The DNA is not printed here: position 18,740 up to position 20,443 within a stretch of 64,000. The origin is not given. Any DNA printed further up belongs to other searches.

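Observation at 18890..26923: Translationally coupled GT2 processive synthase + GHL10-like + GH18-like membrane-anchored glycosidases: candidate archaeal exopolysaccharide (PNAG/chitin-like) synthesis and processing module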

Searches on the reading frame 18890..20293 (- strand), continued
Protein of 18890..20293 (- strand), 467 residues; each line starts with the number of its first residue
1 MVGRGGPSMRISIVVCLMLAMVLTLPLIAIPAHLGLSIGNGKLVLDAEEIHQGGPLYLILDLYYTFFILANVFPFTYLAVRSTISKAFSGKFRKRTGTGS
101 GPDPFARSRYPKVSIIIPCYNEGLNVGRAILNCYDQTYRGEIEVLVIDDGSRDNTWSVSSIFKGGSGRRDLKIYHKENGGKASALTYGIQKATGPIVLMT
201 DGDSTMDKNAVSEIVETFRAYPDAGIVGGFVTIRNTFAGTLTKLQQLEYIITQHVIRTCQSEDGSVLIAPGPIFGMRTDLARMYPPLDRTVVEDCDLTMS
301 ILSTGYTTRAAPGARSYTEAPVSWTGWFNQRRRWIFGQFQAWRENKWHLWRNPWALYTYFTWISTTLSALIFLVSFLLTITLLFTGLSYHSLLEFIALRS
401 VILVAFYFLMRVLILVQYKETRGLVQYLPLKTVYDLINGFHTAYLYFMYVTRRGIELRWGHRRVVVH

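Call 20: find_encoding_contigs(protein=P0038, flank=10000, max_places=2)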
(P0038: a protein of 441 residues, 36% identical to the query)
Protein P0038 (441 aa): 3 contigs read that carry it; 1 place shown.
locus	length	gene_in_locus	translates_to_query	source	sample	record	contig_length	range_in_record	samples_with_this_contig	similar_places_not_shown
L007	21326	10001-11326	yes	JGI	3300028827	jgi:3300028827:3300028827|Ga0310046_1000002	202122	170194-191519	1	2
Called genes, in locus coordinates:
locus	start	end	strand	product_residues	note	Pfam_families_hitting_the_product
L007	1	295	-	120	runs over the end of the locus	-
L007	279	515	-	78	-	PF09527:ATPase_gene1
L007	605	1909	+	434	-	PF03721:UDPG_MGDP_dh_N, PF00984:UDPG_MGDP_dh, PF03720:UDPG_MGDP_dh_C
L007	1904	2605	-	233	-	PF05552:MS_channel_1st_1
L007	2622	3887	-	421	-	PF00535:Glycos_transf_2 (weak), PF21969:MGS_GT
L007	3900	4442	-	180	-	PF01661:Macro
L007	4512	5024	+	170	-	-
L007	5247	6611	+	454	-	-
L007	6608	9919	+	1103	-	PF12895:ANAPC3 (faint), PF13174:TPR_6 (faint), PF13181:TPR_8 (faint), PF13371:TPR_9 (faint), PF14559:TPR_19, PF00515:TPR_1 (weak), PF07719:TPR_2 (weak), PF24125:Cds6_C, +9 more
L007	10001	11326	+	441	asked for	PF13506:Glyco_transf_21, PF00535:Glycos_transf_2, PF10111:Glyco_tranf_2_2, PF13641:Glyco_tranf_2_3, PF01644:Chitin_synth_1 (faint), PF03142:Chitin_synth_2, PF13632:Glyco_trans_2_3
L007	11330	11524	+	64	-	-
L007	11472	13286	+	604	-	PF03065:Glyco_hydro_57, PF01522:Polysacc_deac_1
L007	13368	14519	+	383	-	-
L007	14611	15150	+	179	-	PF00156:Pribosyltran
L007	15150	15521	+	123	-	PF01242:PTPS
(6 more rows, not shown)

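Call 21: find_encoding_contigs(protein=P0062, flank=10000, max_places=1)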
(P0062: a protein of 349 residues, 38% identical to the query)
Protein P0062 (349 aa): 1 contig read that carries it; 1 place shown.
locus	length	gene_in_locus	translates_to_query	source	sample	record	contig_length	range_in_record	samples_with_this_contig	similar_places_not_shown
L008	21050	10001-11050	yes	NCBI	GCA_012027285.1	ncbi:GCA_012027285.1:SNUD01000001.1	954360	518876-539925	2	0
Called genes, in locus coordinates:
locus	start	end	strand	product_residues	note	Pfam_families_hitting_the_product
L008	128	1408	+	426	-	PF01964:ThiC_Rad_SAM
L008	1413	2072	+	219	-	PF01259:SAICAR_synt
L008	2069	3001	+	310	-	PF06849:DUF1246, PF06973:DUF1297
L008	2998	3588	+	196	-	PF07826:IMP_cyclohyd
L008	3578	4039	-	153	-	PF00885:DMRL_synthase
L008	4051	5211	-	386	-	PF00926:DHBP_synthase, PF00925:GTP_cyclohydro2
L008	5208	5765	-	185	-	PF00677:Lum_binding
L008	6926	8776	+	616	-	PF02897:Peptidase_S9_N, PF00326:Peptidase_S9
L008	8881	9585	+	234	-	PF03796:DnaB_C (weak), PF06745:ATPase, PF13481:AAA_25, PF23442:DUF7125, PF13401:AAA_22 (faint)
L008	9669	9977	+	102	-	-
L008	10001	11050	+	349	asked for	PF13506:Glyco_transf_21, PF03142:Chitin_synth_2 (faint), PF00535:Glycos_transf_2, PF10111:Glyco_tranf_2_2, PF13641:Glyco_tranf_2_3, PF13632:Glyco_trans_2_3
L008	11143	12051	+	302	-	PF01384:PHO4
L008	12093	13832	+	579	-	PF01702:TGT, PF17785:PUA_3 (faint), PF14809:TGT_C1, PF14810:TGT_C2, PF01472:PUA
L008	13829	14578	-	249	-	-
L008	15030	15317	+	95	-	PF04010:DUF357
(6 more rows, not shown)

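Call 23: find_related_loci(query=A1, collection=genome_contigs, flank=10000)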
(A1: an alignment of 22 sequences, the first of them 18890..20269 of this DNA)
Query A1 (459 aa) in genome_contigs; peptide patterns used: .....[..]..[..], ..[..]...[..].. (x = any residue, [..] = any of these).
29 stretches matched a pattern; 15 encode a relative of the query (tblastn E <= 1e-3); 15 distinct loci.
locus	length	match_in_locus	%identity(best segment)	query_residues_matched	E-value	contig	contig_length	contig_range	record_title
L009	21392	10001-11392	67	1-459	0e+0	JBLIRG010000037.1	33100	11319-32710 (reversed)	MAG: Thermoplasmatota archaeon isolate MG1_202111_bin_239 MG1_202111_bin_239_scaffold_37, whole genome shotgun sequence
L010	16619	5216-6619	55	1-459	4e-178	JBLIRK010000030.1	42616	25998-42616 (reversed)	MAG: Thermoplasmatota archaeon isolate MF1_202111_bin_395 MF1_202111_bin_395_scaffold_30, whole genome shotgun sequence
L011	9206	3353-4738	55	7-459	2e-175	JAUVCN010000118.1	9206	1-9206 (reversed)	MAG: Thermoplasmatales archaeon isolate CSMAG_272 CSMAG_272_k141_5606025_length_9206_cov_7.0000, whole genome shotgun se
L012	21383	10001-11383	56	7-459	5e-173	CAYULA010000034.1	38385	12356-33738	MAG TPA_asm: uncultured Thermoplasmatales archaeon isolate SRP141376_co4_191 genome assembly, contig: NODE_1883_length_3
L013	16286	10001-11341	55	25-459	5e-172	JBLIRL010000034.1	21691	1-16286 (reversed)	MAG: Thermoplasmatota archaeon isolate MF1_201704_bin_1099 MF1_201704_bin_1099_scaffold_34, whole genome shotgun sequenc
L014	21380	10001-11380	53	7-459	5e-170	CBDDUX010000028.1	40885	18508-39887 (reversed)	MAG: Thermoplasmatota archaeon isolate Protein_d157_A_EX4484-6 genome assembly, contig: E3_1_d157_spades_c_000000000303,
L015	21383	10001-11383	54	6-459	7e-169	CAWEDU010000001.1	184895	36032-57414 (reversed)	MAG: uncultured Thermoplasmatales archaeon isolate MFD03804.bin.2.29 genome assembly, contig: contig_14614, whole genome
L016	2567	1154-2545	53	1-459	3e-180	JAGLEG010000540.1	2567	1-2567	MAG: Thermoplasmata archaeon isolate SW_4_56 ROV167.bin.56.fa_540, whole genome shotgun sequence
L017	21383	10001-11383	55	1-459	1e-167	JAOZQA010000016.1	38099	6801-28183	MAG: Thermoplasmatota archaeon isolate GMC4.metabat2.49 GMC4_600_length_38099_cov_17.928767, whole genome shotgun sequen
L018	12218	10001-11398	55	6-459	1e-171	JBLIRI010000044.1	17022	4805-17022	MAG: Thermoplasmatota archaeon isolate MG1_202007_bin_818 MG1_202007_bin_818_scaffold_44, whole genome shotgun sequence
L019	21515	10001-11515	43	1-454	7e-128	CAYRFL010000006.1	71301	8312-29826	MAG TPA_asm: uncultured archaeon isolate SRP077602_co2_347 genome assembly, contig: NODE_539_length_71301_cov_7.250667,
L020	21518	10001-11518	40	6-456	3e-126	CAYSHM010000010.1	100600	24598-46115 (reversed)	MAG TPA_asm: uncultured archaeon isolate SRP077602_co5_364 genome assembly, contig: NODE_703_length_100600_cov_15.532289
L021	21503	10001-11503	40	6-456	3e-125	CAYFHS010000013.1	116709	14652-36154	MAG TPA_asm: uncultured archaeon isolate ERP003628_co1_33 genome assembly, contig: NODE_19_length_116709_cov_12.733554,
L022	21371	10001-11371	48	9-459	2e-146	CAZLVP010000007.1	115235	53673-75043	MAG TPA_asm: uncultured Thermoplasmatales archaeon isolate SRP319275_co4_108 genome assembly, contig: NODE_77_length_115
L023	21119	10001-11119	47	77-452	1e-110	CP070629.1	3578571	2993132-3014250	MAG: Thermoplasmata archaeon isolate bin983 chromosome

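Call 30: search_solved_structures(query=A1, max_evalue=0.001, show_alignments=0)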
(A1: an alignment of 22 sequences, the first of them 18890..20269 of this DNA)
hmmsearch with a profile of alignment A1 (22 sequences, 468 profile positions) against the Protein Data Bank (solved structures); distinct sequences matched with E-value up to 0.001: 38.
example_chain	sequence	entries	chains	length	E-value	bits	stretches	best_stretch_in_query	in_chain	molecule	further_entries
2z87_A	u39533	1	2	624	2.4e-23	85.5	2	98-221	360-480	Chondroitin synthase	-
2z86_A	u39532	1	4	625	2.4e-23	85.5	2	98-221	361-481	Chondroitin synthase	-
8smm_A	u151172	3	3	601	1.2e-18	70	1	168-410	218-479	Hyaluronan synthase 1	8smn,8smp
8vh7_A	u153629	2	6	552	3.2e-17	65.3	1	107-250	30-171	Heparosan synthase B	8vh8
8viw_A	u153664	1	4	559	3.2e-17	65.3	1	107-250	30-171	Heparosan synthase B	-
6yv7_B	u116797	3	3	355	3.6e-17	65.2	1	111-205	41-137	Glycosyl transferase, family 2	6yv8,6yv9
6yv7_A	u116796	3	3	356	3.6e-17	65.2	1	111-205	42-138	Glycosyl transferase, family 2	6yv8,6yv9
6p61_A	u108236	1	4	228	4.4e-16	61.6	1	106-223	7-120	Glycosyltransferase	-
3bcv_A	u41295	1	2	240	6.8e-16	60.9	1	111-231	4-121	Putative glycosyltransferase protein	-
5hea_A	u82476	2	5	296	1.3e-14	56.7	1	113-212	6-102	Putative glycosyltransferase (GalT1)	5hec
5mlz_A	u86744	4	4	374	2.1e-13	52.7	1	112-232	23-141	Dolichol monophosphate mannose synthase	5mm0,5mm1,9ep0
9hwj_A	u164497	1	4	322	2.2e-13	52.7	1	109-217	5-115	Undecaprenyl-phosphate 4-deoxy-4-formamido-L-arabinose transferase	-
9nye_A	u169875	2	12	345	2.8e-13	52.3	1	90-221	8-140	Glycosyltransferase sll0501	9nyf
5eke_A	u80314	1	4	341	5.7e-13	51.3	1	98-221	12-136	Uncharacterized glycosyltransferase sll0501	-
5ekp_C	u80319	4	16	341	5.7e-13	51.3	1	98-221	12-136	Uncharacterized glycosyltransferase sll0501 | Glycosyltransferase sll0501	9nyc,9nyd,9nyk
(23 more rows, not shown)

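Call 45: search_protein_families(library=pfam, proteins=[L023:8669-11143:+], max_evalue=0.001)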
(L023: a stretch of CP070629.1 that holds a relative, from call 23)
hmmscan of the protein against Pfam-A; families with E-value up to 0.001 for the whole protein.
L023:8669-11143:+ (824 aa): 5 families
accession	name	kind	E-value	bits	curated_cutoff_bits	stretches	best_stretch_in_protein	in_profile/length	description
PF00535.33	Glycos_transf_2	-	4.5e-31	108.5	23.3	1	475-606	1-130/168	Glycosyl transferase family 2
PF13641.12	Glyco_tranf_2_3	-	7.6e-27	95.3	27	1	472-698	1-230/230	Glycosyltransferase like family 2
PF13632.12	Glyco_trans_2_3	-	5.8e-18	65.9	27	1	557-762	1-196/198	Glycosyl transferase family group 2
PF10111.15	Glyco_tranf_2_2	-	8.2e-09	35.8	27.3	1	480-605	5-137/276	Glycosyltransferase like family 2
PF03142.21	Chitin_synth_2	-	7.5e-08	31.9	27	0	549-645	196-291/527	Chitin synthase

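Call 54: list_cluster_members(proteins=[P0115, window:18890-20269:-, window:20266-24138:-, window:24128-26866:-])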
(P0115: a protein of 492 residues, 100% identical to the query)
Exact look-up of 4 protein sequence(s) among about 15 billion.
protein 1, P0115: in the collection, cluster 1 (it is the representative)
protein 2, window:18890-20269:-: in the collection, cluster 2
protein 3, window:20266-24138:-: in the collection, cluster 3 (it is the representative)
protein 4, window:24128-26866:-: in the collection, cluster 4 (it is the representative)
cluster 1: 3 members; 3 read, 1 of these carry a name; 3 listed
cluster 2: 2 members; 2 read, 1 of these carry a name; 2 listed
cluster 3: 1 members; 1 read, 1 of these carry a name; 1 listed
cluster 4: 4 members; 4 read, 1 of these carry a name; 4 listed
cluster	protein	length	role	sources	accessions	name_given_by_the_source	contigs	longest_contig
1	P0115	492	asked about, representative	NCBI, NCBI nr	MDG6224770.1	MAG: tetratricopeptide repeat protein [Candidatus Thermoplasmatota archaeon] | tetratricopeptide repeat protein [Candidatus Thermoplasmatota archaeon]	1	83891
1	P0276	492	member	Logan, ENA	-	-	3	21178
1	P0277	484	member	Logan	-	-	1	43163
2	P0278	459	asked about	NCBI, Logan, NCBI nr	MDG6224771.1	MAG: glycosyltransferase family 2 protein [Candidatus Thermoplasmatota archaeon] | glycosyltransferase family 2 protein [Candidatus Thermoplasmatota archaeon]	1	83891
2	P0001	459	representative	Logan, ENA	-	-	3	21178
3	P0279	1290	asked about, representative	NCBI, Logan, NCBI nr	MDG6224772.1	MAG: family 10 glycosylhydrolase [Candidatus Thermoplasmatota archaeon] | family 10 glycosylhydrolase [Candidatus Thermoplasmatota archaeon]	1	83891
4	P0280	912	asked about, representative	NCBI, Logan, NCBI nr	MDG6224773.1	MAG: PKD domain-containing protein [Candidatus Thermoplasmatota archaeon] | PKD domain-containing protein [Candidatus Thermoplasmatota archaeon]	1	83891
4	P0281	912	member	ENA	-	-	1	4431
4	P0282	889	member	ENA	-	-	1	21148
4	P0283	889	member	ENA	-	-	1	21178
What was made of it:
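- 20266..24138 (-): Gene 2: type I membrane protein of 1290 aa. It has a signal peptide, a GHL10 TIM barrel, two beta-sandwiches, an FN3/Ig/PKD stalk, a TM anchor and an acidic cytoplasmic tail. NCBI model MDG6224772 (call 54).
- Checked: NCBI's own gene models for this MAG agree with the shorter starts (call 54): GH18 912 aa from ATG 26866 rather than TTG 26923, GT2 459 aa, GHL10 1290 aa.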

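Call 56: find_encoding_contigs(protein=P0040, flank=6000, max_places=1)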
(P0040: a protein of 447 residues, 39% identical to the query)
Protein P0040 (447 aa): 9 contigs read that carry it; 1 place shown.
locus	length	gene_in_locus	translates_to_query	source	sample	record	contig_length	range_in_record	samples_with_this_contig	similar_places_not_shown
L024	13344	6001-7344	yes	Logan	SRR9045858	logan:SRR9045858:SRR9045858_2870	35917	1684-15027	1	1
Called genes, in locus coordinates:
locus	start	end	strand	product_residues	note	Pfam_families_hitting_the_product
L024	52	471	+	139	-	-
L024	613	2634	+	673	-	PF17963:Big_9 (faint), PF18911:PKD_4 (faint), PF00801:PKD (faint), PF21027:Sde0182_C (faint), PF22352:K319L-like_PKD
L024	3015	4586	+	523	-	PF10995:BcsE_N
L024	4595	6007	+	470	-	-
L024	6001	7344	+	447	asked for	PF13506:Glyco_transf_21, PF00535:Glycos_transf_2, PF10111:Glyco_tranf_2_2 (weak), PF13641:Glyco_tranf_2_3, PF01644:Chitin_synth_1 (weak), PF03142:Chitin_synth_2, PF13632:Glyco_trans_2_3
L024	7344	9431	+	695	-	PF01522:Polysacc_deac_1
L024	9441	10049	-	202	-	PF07027:DUF1318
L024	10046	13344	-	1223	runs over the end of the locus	-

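Call 57: find_encoding_contigs(protein=P0056, flank=6000, max_places=1)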
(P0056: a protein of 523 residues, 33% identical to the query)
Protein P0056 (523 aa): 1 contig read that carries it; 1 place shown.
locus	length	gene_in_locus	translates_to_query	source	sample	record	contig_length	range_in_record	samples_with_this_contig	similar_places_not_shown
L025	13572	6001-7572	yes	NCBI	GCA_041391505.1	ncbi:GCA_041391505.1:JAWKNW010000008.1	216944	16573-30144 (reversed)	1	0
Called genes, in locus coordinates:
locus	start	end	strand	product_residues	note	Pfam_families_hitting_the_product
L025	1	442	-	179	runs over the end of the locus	PF00364:Biotin_lipoyl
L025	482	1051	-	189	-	PF08207:EFP_N, PF01132:EFP, PF09285:Elong-fact-P_C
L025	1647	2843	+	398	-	PF06745:ATPase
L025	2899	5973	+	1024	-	PF23914:TPR_CcmH_CycH (faint), PF12895:ANAPC3 (faint), PF13371:TPR_9 (faint), PF13428:TPR_14 (faint), PF00515:TPR_1 (weak), PF13432:TPR_16, PF14559:TPR_19, PF05420:BCSC_C (weak), +5 more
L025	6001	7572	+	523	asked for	PF13506:Glyco_transf_21, PF00535:Glycos_transf_2, PF13641:Glyco_tranf_2_3, PF01644:Chitin_synth_1 (weak), PF03142:Chitin_synth_2, PF13632:Glyco_trans_2_3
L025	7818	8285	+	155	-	-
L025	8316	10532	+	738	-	-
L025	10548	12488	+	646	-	PF01522:Polysacc_deac_1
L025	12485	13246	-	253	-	PF02585:PIG-L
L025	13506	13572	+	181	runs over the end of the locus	PF04264:YceI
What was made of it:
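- On Pga/Ica PNAG system: It is present next to the bacterial relatives (calls 20, 56, 57).
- These look like Pga-like loci (calls 20, 56, 57).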
